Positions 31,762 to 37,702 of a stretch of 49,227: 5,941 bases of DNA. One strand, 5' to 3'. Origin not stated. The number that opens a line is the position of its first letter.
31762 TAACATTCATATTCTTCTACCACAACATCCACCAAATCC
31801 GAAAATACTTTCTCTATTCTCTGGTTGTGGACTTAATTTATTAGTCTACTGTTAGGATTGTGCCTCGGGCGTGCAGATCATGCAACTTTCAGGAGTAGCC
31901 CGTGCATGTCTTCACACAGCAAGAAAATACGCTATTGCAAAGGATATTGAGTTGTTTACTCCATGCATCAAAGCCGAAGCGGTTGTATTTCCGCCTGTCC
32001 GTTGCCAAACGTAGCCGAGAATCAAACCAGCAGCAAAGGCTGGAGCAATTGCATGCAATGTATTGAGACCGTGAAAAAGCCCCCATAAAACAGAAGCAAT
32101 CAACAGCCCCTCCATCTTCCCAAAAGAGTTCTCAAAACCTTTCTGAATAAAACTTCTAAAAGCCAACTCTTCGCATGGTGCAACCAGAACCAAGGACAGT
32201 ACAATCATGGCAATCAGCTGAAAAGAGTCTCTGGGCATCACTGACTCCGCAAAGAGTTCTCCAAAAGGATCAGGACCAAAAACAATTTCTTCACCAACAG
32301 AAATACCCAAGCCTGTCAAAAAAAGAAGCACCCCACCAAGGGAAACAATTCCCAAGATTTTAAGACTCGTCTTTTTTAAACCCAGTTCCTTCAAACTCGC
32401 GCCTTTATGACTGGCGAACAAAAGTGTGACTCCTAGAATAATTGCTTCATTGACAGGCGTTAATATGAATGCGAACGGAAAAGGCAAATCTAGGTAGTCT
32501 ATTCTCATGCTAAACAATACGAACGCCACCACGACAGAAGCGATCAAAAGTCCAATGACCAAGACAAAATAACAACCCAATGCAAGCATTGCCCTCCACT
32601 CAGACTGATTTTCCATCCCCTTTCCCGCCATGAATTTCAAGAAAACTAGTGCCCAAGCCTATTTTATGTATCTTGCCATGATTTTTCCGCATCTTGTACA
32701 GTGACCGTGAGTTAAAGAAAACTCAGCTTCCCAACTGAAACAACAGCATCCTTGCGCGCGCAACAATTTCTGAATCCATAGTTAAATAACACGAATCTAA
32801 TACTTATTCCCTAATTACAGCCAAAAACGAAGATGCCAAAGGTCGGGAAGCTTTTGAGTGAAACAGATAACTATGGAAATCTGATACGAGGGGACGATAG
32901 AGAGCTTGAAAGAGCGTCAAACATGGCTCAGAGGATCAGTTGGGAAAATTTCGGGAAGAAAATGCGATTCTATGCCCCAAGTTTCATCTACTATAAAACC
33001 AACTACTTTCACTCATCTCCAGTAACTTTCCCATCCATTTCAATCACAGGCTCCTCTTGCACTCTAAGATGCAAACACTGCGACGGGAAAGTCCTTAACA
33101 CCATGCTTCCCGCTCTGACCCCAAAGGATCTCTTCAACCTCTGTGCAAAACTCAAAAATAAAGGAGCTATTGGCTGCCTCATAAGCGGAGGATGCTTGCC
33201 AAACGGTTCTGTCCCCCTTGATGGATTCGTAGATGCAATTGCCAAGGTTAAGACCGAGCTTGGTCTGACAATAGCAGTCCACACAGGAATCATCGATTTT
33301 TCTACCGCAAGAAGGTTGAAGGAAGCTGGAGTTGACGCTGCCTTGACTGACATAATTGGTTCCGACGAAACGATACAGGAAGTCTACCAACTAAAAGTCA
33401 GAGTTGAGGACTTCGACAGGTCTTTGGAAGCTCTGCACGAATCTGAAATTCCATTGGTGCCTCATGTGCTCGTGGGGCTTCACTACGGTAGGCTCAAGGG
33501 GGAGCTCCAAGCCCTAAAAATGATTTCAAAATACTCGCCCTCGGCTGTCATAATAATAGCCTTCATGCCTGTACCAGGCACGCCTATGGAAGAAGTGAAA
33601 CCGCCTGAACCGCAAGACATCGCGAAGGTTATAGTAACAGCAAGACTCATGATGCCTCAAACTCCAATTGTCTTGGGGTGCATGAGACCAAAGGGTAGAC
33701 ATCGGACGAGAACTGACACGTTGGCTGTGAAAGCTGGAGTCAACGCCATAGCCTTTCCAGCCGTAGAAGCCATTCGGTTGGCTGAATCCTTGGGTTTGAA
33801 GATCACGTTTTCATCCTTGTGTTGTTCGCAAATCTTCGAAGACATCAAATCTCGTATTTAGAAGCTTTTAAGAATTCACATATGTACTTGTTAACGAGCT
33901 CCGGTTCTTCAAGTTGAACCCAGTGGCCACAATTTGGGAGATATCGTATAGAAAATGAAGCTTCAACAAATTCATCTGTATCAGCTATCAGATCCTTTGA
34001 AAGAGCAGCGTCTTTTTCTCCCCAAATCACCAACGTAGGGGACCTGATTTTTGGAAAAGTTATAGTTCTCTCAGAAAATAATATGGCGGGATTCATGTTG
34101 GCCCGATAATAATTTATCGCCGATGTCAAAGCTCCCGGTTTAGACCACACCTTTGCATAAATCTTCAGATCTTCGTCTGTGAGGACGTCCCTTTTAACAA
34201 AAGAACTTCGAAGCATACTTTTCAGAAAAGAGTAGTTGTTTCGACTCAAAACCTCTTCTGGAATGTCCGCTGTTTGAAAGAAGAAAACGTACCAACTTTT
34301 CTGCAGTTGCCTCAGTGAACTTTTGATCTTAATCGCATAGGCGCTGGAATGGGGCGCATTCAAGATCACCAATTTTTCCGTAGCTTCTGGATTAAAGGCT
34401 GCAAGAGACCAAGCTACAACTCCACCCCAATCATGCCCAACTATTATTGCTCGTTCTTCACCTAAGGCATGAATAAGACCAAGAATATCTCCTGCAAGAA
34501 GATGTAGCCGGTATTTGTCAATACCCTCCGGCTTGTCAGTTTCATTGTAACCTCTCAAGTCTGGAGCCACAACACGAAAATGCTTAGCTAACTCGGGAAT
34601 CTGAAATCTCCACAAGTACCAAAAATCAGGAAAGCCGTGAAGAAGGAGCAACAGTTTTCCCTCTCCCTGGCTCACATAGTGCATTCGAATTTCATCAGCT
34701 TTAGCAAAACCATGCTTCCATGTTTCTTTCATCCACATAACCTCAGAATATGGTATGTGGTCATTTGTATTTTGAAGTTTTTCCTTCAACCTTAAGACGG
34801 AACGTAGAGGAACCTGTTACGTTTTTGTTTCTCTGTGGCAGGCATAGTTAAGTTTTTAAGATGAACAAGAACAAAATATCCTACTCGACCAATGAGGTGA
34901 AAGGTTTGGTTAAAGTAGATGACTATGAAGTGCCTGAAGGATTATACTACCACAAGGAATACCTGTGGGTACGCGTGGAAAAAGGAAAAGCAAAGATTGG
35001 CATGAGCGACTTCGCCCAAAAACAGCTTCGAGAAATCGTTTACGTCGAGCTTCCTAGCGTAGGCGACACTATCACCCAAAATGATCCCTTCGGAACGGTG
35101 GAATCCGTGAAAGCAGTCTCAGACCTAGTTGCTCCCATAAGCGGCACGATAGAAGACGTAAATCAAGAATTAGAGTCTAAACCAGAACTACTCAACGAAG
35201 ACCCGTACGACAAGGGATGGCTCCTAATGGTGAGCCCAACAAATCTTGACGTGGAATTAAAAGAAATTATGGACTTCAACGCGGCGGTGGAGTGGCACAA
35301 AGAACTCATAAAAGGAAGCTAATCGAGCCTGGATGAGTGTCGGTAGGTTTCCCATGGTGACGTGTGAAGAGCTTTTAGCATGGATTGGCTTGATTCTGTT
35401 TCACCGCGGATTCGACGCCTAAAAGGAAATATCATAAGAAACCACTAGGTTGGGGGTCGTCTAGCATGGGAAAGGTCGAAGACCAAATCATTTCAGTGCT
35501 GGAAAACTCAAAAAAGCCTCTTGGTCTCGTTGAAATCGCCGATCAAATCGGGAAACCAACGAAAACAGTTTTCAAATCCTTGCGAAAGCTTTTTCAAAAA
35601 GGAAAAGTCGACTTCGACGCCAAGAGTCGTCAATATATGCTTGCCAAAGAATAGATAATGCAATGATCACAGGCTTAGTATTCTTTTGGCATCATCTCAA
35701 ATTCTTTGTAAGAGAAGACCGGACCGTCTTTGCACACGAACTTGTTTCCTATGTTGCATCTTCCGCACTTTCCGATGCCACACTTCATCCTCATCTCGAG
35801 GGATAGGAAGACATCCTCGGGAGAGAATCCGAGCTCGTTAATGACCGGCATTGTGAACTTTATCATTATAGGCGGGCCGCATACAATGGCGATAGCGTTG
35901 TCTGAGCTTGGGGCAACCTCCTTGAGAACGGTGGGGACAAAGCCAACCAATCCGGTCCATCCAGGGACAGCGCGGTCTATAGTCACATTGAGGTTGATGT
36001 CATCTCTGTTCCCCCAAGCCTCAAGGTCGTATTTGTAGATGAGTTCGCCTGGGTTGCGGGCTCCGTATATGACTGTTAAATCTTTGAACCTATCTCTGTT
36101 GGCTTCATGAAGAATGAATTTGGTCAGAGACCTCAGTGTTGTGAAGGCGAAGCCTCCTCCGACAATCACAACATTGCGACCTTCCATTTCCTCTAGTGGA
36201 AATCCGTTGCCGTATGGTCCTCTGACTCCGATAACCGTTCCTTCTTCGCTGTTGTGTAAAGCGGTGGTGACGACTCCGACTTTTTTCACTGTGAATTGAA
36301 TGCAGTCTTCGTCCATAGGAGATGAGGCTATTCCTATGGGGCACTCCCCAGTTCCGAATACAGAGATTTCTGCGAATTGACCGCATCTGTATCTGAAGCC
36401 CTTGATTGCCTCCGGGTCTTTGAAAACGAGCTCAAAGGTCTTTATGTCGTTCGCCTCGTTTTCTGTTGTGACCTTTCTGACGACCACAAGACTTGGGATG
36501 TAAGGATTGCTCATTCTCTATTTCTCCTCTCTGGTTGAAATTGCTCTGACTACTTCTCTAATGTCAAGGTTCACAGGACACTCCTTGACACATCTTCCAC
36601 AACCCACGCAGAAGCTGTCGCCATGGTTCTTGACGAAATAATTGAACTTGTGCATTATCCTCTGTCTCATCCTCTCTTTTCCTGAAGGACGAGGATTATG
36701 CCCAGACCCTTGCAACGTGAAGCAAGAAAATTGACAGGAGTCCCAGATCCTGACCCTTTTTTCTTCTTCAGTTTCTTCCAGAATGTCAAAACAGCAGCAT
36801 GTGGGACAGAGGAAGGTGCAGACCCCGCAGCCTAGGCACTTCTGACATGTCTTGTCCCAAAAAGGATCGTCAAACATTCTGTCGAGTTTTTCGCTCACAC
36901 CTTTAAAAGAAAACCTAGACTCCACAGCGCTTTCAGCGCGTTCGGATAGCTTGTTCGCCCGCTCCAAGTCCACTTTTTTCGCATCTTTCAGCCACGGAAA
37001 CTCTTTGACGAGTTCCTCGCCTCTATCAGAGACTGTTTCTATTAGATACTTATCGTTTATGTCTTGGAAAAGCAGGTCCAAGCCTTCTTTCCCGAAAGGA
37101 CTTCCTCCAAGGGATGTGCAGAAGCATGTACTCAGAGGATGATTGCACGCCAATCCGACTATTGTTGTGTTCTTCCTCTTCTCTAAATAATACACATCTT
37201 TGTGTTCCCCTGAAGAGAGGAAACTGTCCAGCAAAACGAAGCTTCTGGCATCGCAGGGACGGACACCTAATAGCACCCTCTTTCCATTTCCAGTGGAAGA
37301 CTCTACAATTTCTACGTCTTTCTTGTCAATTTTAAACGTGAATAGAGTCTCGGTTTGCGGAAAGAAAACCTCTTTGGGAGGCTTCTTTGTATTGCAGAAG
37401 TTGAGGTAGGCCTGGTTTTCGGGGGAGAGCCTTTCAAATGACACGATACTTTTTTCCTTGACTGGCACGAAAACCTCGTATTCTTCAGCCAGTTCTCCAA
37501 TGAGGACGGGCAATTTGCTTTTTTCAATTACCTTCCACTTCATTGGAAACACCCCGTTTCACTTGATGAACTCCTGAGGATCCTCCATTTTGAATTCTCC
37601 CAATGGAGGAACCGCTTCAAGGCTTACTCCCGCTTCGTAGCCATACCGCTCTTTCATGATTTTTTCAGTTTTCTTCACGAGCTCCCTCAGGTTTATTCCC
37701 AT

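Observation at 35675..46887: Nine-gene overlap-coupled operon joining an F420 module (FrhB-like), two HdrA/MvhD units and an NAD(P)H module (FlxCBA-like), with no HdrBC inside it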

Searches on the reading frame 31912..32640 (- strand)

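Call 20: search_protein_families(library=pfam, proteins=[window:31912-32640:-], max_evalue=0.0001)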
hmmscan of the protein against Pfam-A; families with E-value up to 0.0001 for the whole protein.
window:31912-32640:- (242 aa): 1 family
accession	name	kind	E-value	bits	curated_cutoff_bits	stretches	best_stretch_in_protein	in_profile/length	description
PF02517.21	Rce1-like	-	2e-19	70.1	22.4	1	141-231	3-92/93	Type II CAAX prenyl endopeptidase Rce1-like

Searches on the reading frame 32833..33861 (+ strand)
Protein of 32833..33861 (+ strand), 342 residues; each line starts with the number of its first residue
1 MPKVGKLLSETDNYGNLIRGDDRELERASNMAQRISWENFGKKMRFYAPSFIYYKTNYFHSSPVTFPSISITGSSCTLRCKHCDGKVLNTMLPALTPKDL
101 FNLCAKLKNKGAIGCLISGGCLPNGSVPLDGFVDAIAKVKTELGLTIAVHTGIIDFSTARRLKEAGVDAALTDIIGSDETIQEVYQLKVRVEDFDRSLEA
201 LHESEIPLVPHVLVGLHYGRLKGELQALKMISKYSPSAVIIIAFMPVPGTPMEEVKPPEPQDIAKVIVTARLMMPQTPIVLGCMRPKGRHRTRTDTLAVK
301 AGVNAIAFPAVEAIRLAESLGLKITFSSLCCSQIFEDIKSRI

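Call 20: search_protein_families(library=pfam, proteins=[window:32833-33861:+], max_evalue=0.0001)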
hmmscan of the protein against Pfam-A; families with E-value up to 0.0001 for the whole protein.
window:32833-33861:+ (342 aa): 2 families
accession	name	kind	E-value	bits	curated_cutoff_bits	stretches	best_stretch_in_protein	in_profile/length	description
PF04055.27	Radical_SAM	-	4.1e-12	47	29.5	1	72-217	3-152/166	Radical SAM superfamily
PF06968.18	BATS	-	2.3e-07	31.3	22.2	1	244-307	5-62/88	Biotin and Thiamin Synthesis associated domain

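Call 35: search_protein_families(library=ncbifam, proteins=[window:32833-33861:+], max_evalue=0.00001)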
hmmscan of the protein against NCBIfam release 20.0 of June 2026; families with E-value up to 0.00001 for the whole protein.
window:32833-33861:+ (342 aa): 7 families
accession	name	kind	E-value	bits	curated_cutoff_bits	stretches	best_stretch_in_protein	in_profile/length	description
NF053742.1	LipS1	equivalog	1.1e-75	254.6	230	1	63-331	4-268/268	LipS1 family lipoyl synthase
TIGR00433.2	bioB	equivalog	1.2e-16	60.8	225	1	70-306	45-281/307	biotin synthase BioB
TIGR03910.1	pyrrolys_PylB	equivalog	1.7e-11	43.6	348.2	1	76-277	66-271/347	methylornithine synthase PylB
TIGR03957.1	rSAM_HmdB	equivalog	4.2e-08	32.8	320.9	1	136-280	113-256/317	5,10-methenyltetrahydromethanopterin hydrogenase cofactor biosynthesis protein HmdB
TIGR02495.1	NrdG2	equivalog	1.2e-07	31.3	131.15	1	73-208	23-157/193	anaerobic ribonucleoside-triphosphate reductase activating protein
NF053743.1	LipS2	equivalog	4.7e-07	29.5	270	1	133-273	93-231/292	LipS2 family lipoyl synthase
NF045502.1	variant_rSAM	domain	7.6e-06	25.1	125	0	111-171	184-249/357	radical SAM protein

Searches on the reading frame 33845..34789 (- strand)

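Call 20: search_protein_families(library=pfam, proteins=[window:33845-34789:-], max_evalue=0.0001)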
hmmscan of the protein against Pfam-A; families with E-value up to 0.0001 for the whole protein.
window:33845-34789:- (314 aa): 3 families
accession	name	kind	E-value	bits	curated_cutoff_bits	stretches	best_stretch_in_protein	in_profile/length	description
PF00561.26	Abhydrolase_1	-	9.1e-31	107.8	25.8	1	46-296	2-245/245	alpha/beta hydrolase fold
PF12697.13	Abhydrolase_6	-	4.8e-23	83.4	26.3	1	47-300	1-215/217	Alpha/beta hydrolase family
PF12146.15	Hydrolase_4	-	9.4e-06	25.5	27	0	48-162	8-129/239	Serine aminopeptidase, S33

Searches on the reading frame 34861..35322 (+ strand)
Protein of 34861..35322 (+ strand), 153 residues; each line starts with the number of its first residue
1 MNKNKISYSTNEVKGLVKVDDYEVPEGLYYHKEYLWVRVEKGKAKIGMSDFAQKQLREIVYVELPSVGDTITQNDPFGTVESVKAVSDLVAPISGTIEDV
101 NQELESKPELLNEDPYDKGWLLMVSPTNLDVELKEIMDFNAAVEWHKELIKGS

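Call 20: search_protein_families(library=pfam, proteins=[window:34861-35322:+], max_evalue=0.0001)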
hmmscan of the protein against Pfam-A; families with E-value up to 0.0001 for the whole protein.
window:34861-35322:+ (153 aa): 2 families
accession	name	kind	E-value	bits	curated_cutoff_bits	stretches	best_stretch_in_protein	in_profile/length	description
PF01597.25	GCV_H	-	4e-39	133.7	22.2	1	28-147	1-120/122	Glycine cleavage H-protein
PF00364.28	Biotin_lipoyl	-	5.1e-05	23.5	22.1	1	66-103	22-59/73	Biotin-requiring enzyme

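Call 35: search_protein_families(library=ncbifam, proteins=[window:34861-35322:+], max_evalue=0.00001)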
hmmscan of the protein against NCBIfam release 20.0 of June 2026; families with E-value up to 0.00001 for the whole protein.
window:34861-35322:+ (153 aa): 4 families
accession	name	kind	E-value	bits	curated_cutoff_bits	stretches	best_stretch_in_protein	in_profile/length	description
NF002270.0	PRK01202.1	subfamily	4.1e-42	143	117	1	22-145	2-125/129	glycine cleavage system protein GcvH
TIGR00527.1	gcvH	equivalog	3.3e-40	137.1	115.85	1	23-140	1-119/129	glycine cleavage system protein GcvH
TIGR03077.1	not_gcvH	equivalog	4.5e-15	55.6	144.05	1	33-125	5-98/110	glycine cleavage protein H-like protein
NF045810.1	GcvH_rel_desulf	equivalog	9.9e-11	41.6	150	1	23-141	11-130/167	GcvH-related protein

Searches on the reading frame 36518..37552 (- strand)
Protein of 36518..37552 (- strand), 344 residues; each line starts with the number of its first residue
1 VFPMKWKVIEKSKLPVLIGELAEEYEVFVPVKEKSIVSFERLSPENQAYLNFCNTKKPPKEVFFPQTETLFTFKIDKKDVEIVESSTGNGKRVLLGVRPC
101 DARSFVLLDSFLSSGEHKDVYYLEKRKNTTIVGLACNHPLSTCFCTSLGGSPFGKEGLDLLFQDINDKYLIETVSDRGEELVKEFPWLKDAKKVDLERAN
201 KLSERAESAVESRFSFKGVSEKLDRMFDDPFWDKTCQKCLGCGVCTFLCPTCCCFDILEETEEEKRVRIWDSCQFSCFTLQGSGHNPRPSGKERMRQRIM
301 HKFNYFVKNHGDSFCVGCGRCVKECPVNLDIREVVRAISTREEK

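Call 5: search_protein_families(library=pfam, proteins=[window:36518-37552:-], max_evalue=0.01)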
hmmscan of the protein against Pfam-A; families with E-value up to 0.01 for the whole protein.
window:36518-37552:- (344 aa): 13 families
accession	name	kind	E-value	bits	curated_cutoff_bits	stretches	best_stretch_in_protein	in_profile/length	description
PF17179.9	Fer4_22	-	1.4e-30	106.4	27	1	238-328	1-94/95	4Fe-4S dicluster domain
PF00037.32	Fer4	-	6.2e-07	29.4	21.1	1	314-328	7-21/24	4Fe-4S binding domain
PF13183.11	Fer4_8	-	2.3e-06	28.5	27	1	272-329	10-68/68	4Fe-4S dicluster domain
PF13534.11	Fer4_17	-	2.6e-05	25.1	22.2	1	273-330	8-61/61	4Fe-4S dicluster domain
PF12797.12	Fer4_2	-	0.00025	21.2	24.5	1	313-327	8-22/22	4Fe-4S binding domain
PF13746.11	Fer4_18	-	0.00027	21.6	27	1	294-334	40-80/114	4Fe-4S dicluster domain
PF12838.12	Fer4_7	-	0.0005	20.9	27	0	238-328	1-51/52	4Fe-4S dicluster domain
PF14697.11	Fer4_21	-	0.0005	20.6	35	1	312-328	38-54/59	4Fe-4S dicluster domain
PF12837.12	Fer4_6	-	0.00089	19.6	25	1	315-328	9-22/24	4Fe-4S binding domain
PF13237.11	Fer4_10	-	0.0014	19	25.5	1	313-330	7-27/53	4Fe-4S dicluster domain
PF13187.11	Fer4_9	-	0.0017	18.8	27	0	238-328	1-50/52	4Fe-4S dicluster domain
PF25160.1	LdpA_Fe-S-bd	-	0.002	18.3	27.6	1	313-329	26-42/49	LdpA Fe-S cluster-binding domain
PF13484.11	Fer4_16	-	0.007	17.6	30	0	315-328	2-15/66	4Fe-4S double cluster binding domain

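Call 6: search_protein_families(library=ncbifam, proteins=[window:36518-37552:-], max_evalue=0.001)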
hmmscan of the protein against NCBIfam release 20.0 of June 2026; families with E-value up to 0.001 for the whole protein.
window:36518-37552:- (344 aa): 9 families
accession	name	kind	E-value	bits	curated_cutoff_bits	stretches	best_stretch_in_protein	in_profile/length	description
NF040829.1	sulfhyd_ShyB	equivalog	2e-55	188.1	690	1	9-336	6-327/334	NAD(P)-dependent hydrogenase/sulfhydrogenase 2 subunit beta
NF040833.1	sulfhyd_HydB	equivalog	4.3e-50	170.6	750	1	21-343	18-340/367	NADPH-dependent hydrogenase/sulfhydrogenase 1 subunit beta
TIGR02910.1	sulfite_red_A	equivalog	9.6e-45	153.3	323.15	1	9-338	5-326/334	anaerobic sulfite reductase subunit AsrA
NF040612.1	F420_dehyd_FpoI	exception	1.3e-05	25.1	180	0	308-340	37-68/135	F420H2 dehydrogenase subunit FpoI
NF004537.0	PRK05888.1-3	equivalog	0.00043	19.9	163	0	294-333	53-88/204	NADH-quinone oxidoreductase subunit NuoI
TIGR02936.1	fdxN_nitrog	equivalog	0.00046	20.3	80.55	0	305-328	13-36/91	ferredoxin III, nif-specific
NF010590.0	PRK13984.1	equivalog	0.00055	18.2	946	0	313-340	190-217/611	putative oxidoreductase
TIGR02745.1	ccoG_rdxA_fixG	equivalog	0.00068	18.7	316.7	1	295-333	212-251/435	cytochrome c oxidase accessory protein CcoG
NF038196.1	ferrodoxin_EFR1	subfamily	0.0009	19.3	75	0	297-328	167-199/242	EFR1 family ferrodoxin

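Call 45: search_solved_structures(query=window:36518-37552:-, max_evalue=0.01)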
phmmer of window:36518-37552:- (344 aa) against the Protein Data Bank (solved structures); distinct sequences matched with E-value up to 0.01: 4.
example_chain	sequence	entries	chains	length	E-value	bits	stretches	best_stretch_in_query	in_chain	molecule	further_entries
9nez_B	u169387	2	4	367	2e-46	162.1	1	21-339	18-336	Sulfhydrogenase 1 subunit beta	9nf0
9sfi_U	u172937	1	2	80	0.0011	21.6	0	289-329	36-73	4Fe-4S binding protein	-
8rja_F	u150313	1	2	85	0.0011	21.5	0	234-253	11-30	NAD(P)H-quinone oxidoreductase subunit I, chloroplastic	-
8rvu_E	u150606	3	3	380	0.0013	21.4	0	170-257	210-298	Formate dehydrogenase, beta subunit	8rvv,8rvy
